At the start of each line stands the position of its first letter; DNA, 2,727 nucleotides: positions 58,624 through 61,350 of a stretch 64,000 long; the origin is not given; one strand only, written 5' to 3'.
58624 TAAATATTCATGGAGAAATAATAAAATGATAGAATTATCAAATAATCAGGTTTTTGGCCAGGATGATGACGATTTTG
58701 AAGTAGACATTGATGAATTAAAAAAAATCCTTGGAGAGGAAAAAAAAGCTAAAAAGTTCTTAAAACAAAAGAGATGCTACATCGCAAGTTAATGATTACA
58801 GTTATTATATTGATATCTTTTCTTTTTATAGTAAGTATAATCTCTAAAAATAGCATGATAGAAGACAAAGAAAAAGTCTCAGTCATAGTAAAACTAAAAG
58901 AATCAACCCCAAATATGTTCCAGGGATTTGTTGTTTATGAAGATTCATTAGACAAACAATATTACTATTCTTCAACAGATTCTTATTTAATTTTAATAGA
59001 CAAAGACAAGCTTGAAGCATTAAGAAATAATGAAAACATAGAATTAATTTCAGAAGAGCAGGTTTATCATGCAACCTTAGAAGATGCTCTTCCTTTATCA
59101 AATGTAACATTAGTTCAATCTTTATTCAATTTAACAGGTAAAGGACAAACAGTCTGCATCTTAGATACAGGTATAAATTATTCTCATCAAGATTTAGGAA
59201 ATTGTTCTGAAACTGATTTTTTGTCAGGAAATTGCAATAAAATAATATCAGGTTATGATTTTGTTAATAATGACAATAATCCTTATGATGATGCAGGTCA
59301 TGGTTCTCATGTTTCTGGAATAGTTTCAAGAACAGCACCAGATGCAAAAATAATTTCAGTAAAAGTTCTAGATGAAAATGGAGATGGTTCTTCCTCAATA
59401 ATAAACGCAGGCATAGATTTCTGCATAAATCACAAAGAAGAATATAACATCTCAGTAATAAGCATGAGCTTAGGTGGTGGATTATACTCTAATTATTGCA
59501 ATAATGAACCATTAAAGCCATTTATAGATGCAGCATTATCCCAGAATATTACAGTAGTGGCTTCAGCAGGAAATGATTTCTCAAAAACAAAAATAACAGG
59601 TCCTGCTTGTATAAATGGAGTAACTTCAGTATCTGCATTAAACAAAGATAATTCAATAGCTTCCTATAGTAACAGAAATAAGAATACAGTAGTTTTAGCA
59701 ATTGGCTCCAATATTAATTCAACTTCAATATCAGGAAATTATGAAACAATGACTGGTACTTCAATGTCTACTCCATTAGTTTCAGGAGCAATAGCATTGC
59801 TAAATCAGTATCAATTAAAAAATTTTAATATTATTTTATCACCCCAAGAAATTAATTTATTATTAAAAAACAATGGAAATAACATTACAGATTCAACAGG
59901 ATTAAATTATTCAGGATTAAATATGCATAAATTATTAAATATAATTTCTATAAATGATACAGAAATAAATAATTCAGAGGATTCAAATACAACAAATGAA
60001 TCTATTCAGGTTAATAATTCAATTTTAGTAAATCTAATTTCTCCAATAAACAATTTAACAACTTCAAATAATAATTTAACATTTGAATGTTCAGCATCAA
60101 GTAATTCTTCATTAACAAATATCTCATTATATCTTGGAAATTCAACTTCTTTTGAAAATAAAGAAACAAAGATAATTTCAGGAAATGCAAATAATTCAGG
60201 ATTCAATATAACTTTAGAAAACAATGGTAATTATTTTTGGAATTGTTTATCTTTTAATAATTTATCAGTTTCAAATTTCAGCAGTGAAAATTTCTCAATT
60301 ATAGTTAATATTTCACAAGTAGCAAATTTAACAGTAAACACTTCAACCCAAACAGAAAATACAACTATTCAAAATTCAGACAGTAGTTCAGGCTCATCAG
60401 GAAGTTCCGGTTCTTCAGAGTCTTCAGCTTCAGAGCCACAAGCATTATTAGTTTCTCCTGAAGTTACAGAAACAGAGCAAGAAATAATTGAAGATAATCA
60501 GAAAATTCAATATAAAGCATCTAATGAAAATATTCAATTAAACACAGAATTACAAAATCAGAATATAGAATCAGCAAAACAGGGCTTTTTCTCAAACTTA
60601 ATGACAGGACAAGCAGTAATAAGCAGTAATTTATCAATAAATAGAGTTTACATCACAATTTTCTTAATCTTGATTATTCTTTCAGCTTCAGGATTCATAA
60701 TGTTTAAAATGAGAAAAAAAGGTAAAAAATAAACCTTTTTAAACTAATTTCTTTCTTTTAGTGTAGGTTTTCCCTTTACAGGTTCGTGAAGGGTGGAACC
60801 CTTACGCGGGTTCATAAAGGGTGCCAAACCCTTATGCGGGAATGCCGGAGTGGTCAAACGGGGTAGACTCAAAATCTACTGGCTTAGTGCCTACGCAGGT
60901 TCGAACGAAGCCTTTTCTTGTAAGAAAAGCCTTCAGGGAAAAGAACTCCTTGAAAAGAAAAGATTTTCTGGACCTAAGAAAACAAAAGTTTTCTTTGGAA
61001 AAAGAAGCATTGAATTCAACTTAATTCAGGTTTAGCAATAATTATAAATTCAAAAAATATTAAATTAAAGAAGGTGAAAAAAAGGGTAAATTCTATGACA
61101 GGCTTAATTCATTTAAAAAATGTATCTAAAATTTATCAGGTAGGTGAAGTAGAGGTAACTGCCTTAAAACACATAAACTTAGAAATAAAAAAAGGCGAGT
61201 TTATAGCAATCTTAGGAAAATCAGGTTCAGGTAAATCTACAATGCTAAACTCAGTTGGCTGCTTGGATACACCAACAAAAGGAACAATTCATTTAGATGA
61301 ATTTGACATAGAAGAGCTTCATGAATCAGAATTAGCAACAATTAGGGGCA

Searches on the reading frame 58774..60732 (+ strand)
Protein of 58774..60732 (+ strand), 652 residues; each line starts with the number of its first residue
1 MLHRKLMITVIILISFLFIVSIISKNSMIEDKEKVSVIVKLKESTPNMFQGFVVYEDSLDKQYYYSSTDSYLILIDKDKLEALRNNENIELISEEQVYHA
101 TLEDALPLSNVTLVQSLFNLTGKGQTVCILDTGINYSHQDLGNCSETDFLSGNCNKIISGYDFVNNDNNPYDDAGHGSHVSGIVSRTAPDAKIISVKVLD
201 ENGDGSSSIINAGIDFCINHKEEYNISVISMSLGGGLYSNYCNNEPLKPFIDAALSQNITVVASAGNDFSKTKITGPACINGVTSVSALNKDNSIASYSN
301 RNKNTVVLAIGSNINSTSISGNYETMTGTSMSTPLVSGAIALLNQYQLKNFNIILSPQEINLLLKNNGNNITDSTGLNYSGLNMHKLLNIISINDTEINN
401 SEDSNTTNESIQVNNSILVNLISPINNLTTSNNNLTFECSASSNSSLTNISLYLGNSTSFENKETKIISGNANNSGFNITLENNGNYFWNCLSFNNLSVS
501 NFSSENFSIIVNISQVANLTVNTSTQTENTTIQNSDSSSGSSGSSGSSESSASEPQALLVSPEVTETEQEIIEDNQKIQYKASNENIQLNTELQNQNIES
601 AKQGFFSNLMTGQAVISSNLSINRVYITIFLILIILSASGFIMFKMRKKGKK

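Call 18: find_encoding_contigs(protein=window:58774-60732:+, flank=10000, max_places=10)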
Protein window:58774-60732:+ (652 aa): 4 contigs read that carry it; 3 places shown.
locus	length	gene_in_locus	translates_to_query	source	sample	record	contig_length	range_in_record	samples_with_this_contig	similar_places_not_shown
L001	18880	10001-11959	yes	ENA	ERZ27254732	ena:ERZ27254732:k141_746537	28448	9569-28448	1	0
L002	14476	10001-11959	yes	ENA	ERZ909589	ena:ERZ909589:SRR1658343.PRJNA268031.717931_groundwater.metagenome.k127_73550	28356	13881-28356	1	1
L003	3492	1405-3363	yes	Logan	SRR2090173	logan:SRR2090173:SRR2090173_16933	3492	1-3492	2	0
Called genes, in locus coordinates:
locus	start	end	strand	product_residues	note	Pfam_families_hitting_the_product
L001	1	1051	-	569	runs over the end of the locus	PF23613:ELP3_N (faint), PF04055:Radical_SAM, PF16199:Radical_SAM_C, PF00583:Acetyltransf_1 (weak)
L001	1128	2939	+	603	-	PF01850:PIN, PF20720:nSTAND3 (faint), PF00437:T2SSE (weak), PF00013:KH_1 (weak)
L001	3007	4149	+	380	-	PF00535:Glycos_transf_2, PF10111:Glyco_tranf_2_2, PF13641:Glyco_tranf_2_3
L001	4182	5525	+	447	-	PF07690:MFS_1, PF00083:Sugar_tr, PF07690:MFS_1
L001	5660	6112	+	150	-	PF03073:TspO_MBR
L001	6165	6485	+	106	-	-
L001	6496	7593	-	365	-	PF13528:Glyco_trans_1_3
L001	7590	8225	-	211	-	PF02585:PIG-L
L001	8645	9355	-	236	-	PF01255:Prenyltransf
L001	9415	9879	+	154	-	-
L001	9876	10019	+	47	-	-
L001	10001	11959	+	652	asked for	PF00082:Peptidase_S8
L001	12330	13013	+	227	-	PF02463:SMC_N (weak), PF00005:ABC_tran, PF13304:AAA_21 (faint)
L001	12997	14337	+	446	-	PF07705:CARDB (faint), PF10633:NPCBM_assoc (faint)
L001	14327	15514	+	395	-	PF12704:MacB_PCD, PF02687:FtsX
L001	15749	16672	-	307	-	PF05598:DUF772, PF01609:DDE_Tnp_1, PF13359:DDE_Tnp_4 (weak)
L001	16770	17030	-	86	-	-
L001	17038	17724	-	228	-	-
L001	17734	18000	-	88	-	-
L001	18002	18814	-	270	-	-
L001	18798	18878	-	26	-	?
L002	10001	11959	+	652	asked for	PF00082:Peptidase_S8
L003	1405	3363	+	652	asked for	PF00082:Peptidase_S8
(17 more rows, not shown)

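Call 34: list_cluster_members(proteins=[window:58774-60732:+, window:61095-61778:+, window:38197-39300:+])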
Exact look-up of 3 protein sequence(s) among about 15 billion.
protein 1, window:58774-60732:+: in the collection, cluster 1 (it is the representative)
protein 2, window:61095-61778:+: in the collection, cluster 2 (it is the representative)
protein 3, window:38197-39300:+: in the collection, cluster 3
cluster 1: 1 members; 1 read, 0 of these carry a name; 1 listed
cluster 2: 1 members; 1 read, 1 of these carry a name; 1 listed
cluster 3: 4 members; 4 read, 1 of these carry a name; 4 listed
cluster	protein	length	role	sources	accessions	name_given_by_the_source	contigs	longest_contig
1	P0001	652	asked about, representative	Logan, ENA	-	-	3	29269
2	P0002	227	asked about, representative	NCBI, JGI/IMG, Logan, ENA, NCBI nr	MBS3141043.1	ABC transporter ATP-binding protein [Candidatus Woesearchaeota archaeon]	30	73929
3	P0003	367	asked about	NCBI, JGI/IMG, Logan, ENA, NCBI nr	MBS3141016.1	hypothetical protein J4405_02625 [Candidatus Woesearchaeota archaeon] | hypothetical protein [Candidatus Woesearchaeota archaeon]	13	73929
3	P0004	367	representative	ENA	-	-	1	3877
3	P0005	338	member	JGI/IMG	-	-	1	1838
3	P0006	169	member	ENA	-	-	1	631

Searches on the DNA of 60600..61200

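Call 10: search_rna_families(source=window, start=60600, end=61200, threshold=evalue, max_evalue=10, show_alignments=3)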
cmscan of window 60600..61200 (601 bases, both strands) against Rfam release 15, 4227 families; matches with E-value up to 10: 6.
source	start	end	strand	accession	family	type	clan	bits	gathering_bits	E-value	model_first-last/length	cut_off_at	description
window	60836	60895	+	RF00005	tRNA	Gene; tRNA;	CL00001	22.8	29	0.029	1-71/71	no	tRNA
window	60721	60782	-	RF02074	STnc240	Gene; sRNA;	-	17.9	55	7.4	1-77/77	no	Enterobacterial sRNA STnc240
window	60713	60798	-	RF00082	SraG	Gene; sRNA;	-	17.3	50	1.9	1-177/177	no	SraG RNA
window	60698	60800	-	RF03532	SQ2397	Cis-reg;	-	14.9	100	4.8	1-243/243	no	Cis-regulator of HTH transcription factor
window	61059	61089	+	RF02929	algC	Cis-reg;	-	14.2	33.8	8.8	1-52/52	no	algC RNA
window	60905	61022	-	RF04180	BTnc231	Gene; sRNA;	-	12.7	80.4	6.9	1-154/154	no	Bacteroides sRNA BTnc231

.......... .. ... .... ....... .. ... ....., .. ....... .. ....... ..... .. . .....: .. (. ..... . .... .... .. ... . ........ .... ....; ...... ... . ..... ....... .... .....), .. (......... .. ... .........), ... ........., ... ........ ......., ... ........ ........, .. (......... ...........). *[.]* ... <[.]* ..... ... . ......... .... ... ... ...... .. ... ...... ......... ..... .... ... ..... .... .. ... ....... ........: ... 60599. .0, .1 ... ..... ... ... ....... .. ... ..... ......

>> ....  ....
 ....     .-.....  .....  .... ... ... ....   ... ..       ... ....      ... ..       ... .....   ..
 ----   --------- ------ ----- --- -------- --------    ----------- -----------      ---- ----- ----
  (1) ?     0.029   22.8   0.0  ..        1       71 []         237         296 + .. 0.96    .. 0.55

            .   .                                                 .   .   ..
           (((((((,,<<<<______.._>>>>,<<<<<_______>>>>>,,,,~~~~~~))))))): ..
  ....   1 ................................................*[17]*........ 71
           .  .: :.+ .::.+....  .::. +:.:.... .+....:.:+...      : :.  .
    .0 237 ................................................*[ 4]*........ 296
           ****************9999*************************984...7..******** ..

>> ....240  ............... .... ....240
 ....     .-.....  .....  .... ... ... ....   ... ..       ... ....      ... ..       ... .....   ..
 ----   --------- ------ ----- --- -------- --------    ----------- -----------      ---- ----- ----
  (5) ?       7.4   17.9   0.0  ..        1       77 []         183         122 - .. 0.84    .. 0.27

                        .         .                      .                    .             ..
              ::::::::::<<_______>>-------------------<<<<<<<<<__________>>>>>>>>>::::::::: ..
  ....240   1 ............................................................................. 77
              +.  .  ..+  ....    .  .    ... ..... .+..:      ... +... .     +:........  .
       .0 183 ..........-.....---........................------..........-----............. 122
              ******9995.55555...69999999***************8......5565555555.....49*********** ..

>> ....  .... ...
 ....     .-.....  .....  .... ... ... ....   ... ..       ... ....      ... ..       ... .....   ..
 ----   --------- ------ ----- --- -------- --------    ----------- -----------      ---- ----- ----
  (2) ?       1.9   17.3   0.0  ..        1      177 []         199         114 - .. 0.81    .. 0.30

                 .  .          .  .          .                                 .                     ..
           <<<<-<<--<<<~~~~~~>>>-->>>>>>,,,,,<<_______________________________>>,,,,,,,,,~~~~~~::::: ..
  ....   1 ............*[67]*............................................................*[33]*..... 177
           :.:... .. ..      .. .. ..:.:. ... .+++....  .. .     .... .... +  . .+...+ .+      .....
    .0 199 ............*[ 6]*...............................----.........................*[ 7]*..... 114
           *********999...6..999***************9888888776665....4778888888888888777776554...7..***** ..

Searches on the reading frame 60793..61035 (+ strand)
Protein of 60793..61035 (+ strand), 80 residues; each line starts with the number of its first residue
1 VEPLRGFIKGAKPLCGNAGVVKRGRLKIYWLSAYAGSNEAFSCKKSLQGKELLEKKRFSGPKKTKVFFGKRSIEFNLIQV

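Call 25: find_encoding_contigs(protein=window:60793-61035:+, flank=3000, max_places=10)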
Protein window:60793-61035:+ (80 aa): no gene with exactly this product is on record in the collection.

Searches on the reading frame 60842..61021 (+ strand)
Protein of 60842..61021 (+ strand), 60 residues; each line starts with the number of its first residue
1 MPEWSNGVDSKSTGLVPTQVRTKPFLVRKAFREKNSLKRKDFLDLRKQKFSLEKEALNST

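Call 48: find_homologous_proteins(query=window:60842-61021:+, max_evalue=0.001)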
Query window:60842-61021:+ (60 aa): 2 proteins with E <= 0.001 among 3 candidates.
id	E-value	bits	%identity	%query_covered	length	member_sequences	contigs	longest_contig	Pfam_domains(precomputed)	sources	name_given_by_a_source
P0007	2.1e-13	67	83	68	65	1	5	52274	-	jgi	-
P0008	8.6e-6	43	100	37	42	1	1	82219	-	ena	-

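Call 50: find_encoding_contigs(protein=P0008, flank=10000, max_places=10)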
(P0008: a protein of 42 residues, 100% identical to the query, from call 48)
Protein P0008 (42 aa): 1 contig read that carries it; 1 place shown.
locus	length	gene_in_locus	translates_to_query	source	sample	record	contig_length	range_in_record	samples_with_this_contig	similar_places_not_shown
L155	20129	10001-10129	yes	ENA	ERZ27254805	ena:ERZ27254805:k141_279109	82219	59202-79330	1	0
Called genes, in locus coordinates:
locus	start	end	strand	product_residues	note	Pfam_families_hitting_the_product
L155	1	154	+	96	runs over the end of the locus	-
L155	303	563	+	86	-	-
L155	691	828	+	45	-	-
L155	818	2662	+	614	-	-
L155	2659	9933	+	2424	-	-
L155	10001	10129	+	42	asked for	-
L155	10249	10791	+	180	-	PF00160:Pro_isomerase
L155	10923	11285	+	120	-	PF17135:Ribosomal_L18 (weak), PF00828:Ribosomal_L27A (weak)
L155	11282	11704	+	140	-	PF00572:Ribosomal_L13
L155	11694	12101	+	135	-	PF00380:Ribosomal_S9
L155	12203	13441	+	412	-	-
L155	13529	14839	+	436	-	PF00696:AA_kinase, PF01842:ACT (faint), PF22468:ACT_9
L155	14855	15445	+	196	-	PF08551:DUF1751 (weak), PF01694:Rhomboid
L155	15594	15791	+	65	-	PF01194:RNA_pol_N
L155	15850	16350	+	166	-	PF04073:tRNA_edit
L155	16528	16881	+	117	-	-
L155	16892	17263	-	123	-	-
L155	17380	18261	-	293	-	PF08538:DUF1749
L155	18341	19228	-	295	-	PF17125:Methyltr_RsmF_N, PF01189:Methyltr_RsmB-F, PF13847:Methyltransf_31 (weak)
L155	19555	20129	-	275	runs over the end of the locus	PF02498:Bro-N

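Call 51: find_encoding_contigs(protein=P0007, flank=3000, max_places=10)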
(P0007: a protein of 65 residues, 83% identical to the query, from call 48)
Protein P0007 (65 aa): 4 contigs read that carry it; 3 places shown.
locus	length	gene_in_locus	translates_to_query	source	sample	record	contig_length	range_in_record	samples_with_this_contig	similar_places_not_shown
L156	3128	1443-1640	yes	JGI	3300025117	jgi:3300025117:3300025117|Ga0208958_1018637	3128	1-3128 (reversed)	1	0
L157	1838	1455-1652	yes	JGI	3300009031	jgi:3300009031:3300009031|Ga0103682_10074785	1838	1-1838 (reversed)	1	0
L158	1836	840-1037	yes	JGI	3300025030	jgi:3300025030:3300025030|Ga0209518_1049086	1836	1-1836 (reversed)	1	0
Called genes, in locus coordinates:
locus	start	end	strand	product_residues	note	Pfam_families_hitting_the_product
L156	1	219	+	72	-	?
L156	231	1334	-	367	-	-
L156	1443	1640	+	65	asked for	-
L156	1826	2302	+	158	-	PF00160:Pro_isomerase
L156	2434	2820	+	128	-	PF17135:Ribosomal_L18 (weak), PF00828:Ribosomal_L27A (weak)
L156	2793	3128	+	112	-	?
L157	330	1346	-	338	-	-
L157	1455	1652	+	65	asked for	-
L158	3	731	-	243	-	?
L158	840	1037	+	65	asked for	-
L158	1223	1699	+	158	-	PF00160:Pro_isomerase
